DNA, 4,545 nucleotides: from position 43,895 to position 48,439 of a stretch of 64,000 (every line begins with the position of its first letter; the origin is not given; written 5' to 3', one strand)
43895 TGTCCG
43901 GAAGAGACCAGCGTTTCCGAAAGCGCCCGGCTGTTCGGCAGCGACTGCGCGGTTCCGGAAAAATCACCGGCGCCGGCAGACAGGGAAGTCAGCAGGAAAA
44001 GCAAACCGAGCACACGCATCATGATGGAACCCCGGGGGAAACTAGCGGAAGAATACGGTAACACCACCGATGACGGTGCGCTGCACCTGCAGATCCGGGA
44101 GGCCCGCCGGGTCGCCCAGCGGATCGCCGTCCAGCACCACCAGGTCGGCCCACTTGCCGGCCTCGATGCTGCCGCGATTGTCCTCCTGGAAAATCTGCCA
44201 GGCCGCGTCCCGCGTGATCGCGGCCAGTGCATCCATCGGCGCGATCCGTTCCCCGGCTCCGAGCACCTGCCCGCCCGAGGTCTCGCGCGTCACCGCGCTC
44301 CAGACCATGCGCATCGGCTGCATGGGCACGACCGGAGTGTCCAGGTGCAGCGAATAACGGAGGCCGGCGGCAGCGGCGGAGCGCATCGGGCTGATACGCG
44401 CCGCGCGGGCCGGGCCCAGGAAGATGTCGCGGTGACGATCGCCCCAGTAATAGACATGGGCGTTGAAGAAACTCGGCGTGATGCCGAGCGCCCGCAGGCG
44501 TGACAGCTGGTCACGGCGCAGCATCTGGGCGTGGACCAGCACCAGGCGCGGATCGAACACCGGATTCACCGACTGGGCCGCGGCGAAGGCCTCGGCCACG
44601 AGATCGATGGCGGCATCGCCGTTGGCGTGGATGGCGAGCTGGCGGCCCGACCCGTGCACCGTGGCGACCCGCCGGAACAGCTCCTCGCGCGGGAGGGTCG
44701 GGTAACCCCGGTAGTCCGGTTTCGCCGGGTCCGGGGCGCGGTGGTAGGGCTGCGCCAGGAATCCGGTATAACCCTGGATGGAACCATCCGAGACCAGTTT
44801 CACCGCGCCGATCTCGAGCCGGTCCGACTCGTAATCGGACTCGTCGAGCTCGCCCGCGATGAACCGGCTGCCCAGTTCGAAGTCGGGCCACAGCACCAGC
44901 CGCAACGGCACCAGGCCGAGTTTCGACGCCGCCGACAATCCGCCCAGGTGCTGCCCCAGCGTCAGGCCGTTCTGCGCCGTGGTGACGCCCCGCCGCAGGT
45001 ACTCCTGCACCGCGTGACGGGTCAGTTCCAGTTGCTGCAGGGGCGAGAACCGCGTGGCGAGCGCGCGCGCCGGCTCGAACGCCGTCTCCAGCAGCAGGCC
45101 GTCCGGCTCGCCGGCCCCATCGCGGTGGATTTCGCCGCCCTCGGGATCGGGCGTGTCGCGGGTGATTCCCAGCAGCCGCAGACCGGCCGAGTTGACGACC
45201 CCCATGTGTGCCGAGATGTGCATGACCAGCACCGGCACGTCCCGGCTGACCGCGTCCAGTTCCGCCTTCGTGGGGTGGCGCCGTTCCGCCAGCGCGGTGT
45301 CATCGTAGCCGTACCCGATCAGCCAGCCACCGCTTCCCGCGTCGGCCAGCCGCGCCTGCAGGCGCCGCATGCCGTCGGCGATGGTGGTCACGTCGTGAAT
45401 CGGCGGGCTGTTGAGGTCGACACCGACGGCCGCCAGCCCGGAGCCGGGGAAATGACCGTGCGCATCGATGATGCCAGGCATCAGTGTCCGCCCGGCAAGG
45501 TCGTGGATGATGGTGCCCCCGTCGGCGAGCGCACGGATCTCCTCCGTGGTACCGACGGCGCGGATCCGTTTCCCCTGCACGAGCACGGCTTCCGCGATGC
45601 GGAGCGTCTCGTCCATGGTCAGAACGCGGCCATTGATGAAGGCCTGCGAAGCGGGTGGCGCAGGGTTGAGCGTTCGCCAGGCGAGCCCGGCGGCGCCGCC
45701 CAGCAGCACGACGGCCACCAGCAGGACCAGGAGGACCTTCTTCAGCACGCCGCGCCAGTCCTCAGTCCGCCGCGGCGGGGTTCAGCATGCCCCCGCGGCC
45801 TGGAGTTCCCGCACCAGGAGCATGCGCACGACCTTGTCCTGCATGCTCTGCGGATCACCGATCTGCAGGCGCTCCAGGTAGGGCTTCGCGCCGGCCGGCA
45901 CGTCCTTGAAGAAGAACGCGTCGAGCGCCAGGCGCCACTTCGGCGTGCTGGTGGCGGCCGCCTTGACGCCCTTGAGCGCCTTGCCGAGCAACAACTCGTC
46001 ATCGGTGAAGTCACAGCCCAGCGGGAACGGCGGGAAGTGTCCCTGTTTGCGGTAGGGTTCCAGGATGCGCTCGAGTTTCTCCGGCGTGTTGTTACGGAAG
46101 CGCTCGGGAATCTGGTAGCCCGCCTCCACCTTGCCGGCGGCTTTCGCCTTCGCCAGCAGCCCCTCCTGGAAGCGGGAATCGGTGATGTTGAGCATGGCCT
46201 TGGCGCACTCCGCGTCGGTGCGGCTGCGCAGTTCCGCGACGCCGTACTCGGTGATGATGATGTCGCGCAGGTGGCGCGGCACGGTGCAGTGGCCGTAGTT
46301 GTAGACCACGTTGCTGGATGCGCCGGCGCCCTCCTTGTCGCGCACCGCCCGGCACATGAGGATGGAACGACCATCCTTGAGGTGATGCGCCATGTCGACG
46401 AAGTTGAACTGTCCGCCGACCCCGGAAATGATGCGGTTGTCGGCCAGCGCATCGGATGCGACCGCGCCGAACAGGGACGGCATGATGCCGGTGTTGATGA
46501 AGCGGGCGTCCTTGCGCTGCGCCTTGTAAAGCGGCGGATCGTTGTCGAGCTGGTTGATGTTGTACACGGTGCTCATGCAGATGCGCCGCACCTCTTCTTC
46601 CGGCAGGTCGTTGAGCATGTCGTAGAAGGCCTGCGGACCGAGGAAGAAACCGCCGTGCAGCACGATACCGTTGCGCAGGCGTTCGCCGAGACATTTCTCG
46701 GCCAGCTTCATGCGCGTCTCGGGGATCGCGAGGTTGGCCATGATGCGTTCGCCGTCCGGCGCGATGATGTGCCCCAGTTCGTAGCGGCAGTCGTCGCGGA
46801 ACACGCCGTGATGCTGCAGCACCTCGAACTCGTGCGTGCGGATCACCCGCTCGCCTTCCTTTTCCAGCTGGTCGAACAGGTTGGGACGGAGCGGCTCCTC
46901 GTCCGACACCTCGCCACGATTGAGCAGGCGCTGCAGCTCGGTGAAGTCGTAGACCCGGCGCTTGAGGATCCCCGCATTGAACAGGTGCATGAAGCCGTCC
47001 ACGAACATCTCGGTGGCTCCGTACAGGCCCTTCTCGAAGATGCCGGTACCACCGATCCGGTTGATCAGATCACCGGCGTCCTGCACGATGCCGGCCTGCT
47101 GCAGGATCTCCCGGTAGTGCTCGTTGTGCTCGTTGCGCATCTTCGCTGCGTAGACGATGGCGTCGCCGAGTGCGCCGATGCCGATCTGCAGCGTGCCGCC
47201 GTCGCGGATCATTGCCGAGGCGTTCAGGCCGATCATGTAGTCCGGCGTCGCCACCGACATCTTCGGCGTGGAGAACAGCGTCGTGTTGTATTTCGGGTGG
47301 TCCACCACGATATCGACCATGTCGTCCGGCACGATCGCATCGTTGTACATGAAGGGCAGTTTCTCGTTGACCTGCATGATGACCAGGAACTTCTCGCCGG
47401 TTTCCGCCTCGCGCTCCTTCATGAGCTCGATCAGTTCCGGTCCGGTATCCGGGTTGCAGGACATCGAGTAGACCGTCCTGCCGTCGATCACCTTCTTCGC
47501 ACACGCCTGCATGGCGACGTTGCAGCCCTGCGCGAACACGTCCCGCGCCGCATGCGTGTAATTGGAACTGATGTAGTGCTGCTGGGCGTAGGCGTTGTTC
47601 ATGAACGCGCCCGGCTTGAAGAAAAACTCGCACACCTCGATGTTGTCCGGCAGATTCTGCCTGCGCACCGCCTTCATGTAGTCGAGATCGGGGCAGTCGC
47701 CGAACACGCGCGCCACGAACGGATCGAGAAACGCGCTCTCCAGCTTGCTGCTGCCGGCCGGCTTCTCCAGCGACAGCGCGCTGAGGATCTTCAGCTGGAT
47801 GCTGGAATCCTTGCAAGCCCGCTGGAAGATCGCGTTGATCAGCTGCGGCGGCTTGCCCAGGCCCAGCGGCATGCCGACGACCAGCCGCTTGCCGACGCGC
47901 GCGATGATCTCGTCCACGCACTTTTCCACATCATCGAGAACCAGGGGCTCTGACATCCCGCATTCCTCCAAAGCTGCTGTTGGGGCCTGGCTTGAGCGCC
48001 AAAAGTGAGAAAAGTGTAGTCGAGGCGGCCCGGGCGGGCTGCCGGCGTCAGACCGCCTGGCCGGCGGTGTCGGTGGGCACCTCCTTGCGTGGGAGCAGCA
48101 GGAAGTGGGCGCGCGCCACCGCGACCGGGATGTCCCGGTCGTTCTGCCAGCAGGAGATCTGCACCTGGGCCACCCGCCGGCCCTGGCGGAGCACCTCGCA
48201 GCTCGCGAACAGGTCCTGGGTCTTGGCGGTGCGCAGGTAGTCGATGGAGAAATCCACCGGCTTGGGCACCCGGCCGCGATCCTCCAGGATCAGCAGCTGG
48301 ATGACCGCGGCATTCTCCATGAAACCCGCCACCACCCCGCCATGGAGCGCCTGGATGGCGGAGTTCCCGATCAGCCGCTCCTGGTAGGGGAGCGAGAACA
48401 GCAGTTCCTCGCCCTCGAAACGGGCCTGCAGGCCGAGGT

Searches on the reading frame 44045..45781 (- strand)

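Call 10: search_protein_families(library=pfam, proteins=[window:44045-45781:-], max_evalue=0.00001)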
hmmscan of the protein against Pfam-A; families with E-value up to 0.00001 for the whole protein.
seq(579 aa): 3 families
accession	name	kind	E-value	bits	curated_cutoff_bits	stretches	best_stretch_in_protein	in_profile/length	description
PF07969.17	Amidohydro_3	-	5.1e-97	326.7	29.7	1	94-577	4-472/472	Amidohydrolase family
PF01979.26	Amidohydro_1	-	7.2e-11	42.3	25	1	509-576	277-345/345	Amidohydrolase family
PF22039.1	HUTI_composite_bact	-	5.1e-06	26.4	25.5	0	65-84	2-21/26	Imidazolonepropionase-like composite domain, bacteria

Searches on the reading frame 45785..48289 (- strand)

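Call 10: search_protein_families(library=pfam, proteins=[window:45785-48289:-], max_evalue=0.00001)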
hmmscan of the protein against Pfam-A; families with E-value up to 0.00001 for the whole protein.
seq(835 aa): 1 family
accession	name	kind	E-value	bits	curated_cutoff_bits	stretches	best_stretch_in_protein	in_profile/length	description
PF13336.12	AcetylCoA_hyd_C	-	1.2e-35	123.1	23.7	1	551-715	1-154/154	Acetyl-CoA hydrolase/transferase C-terminal domain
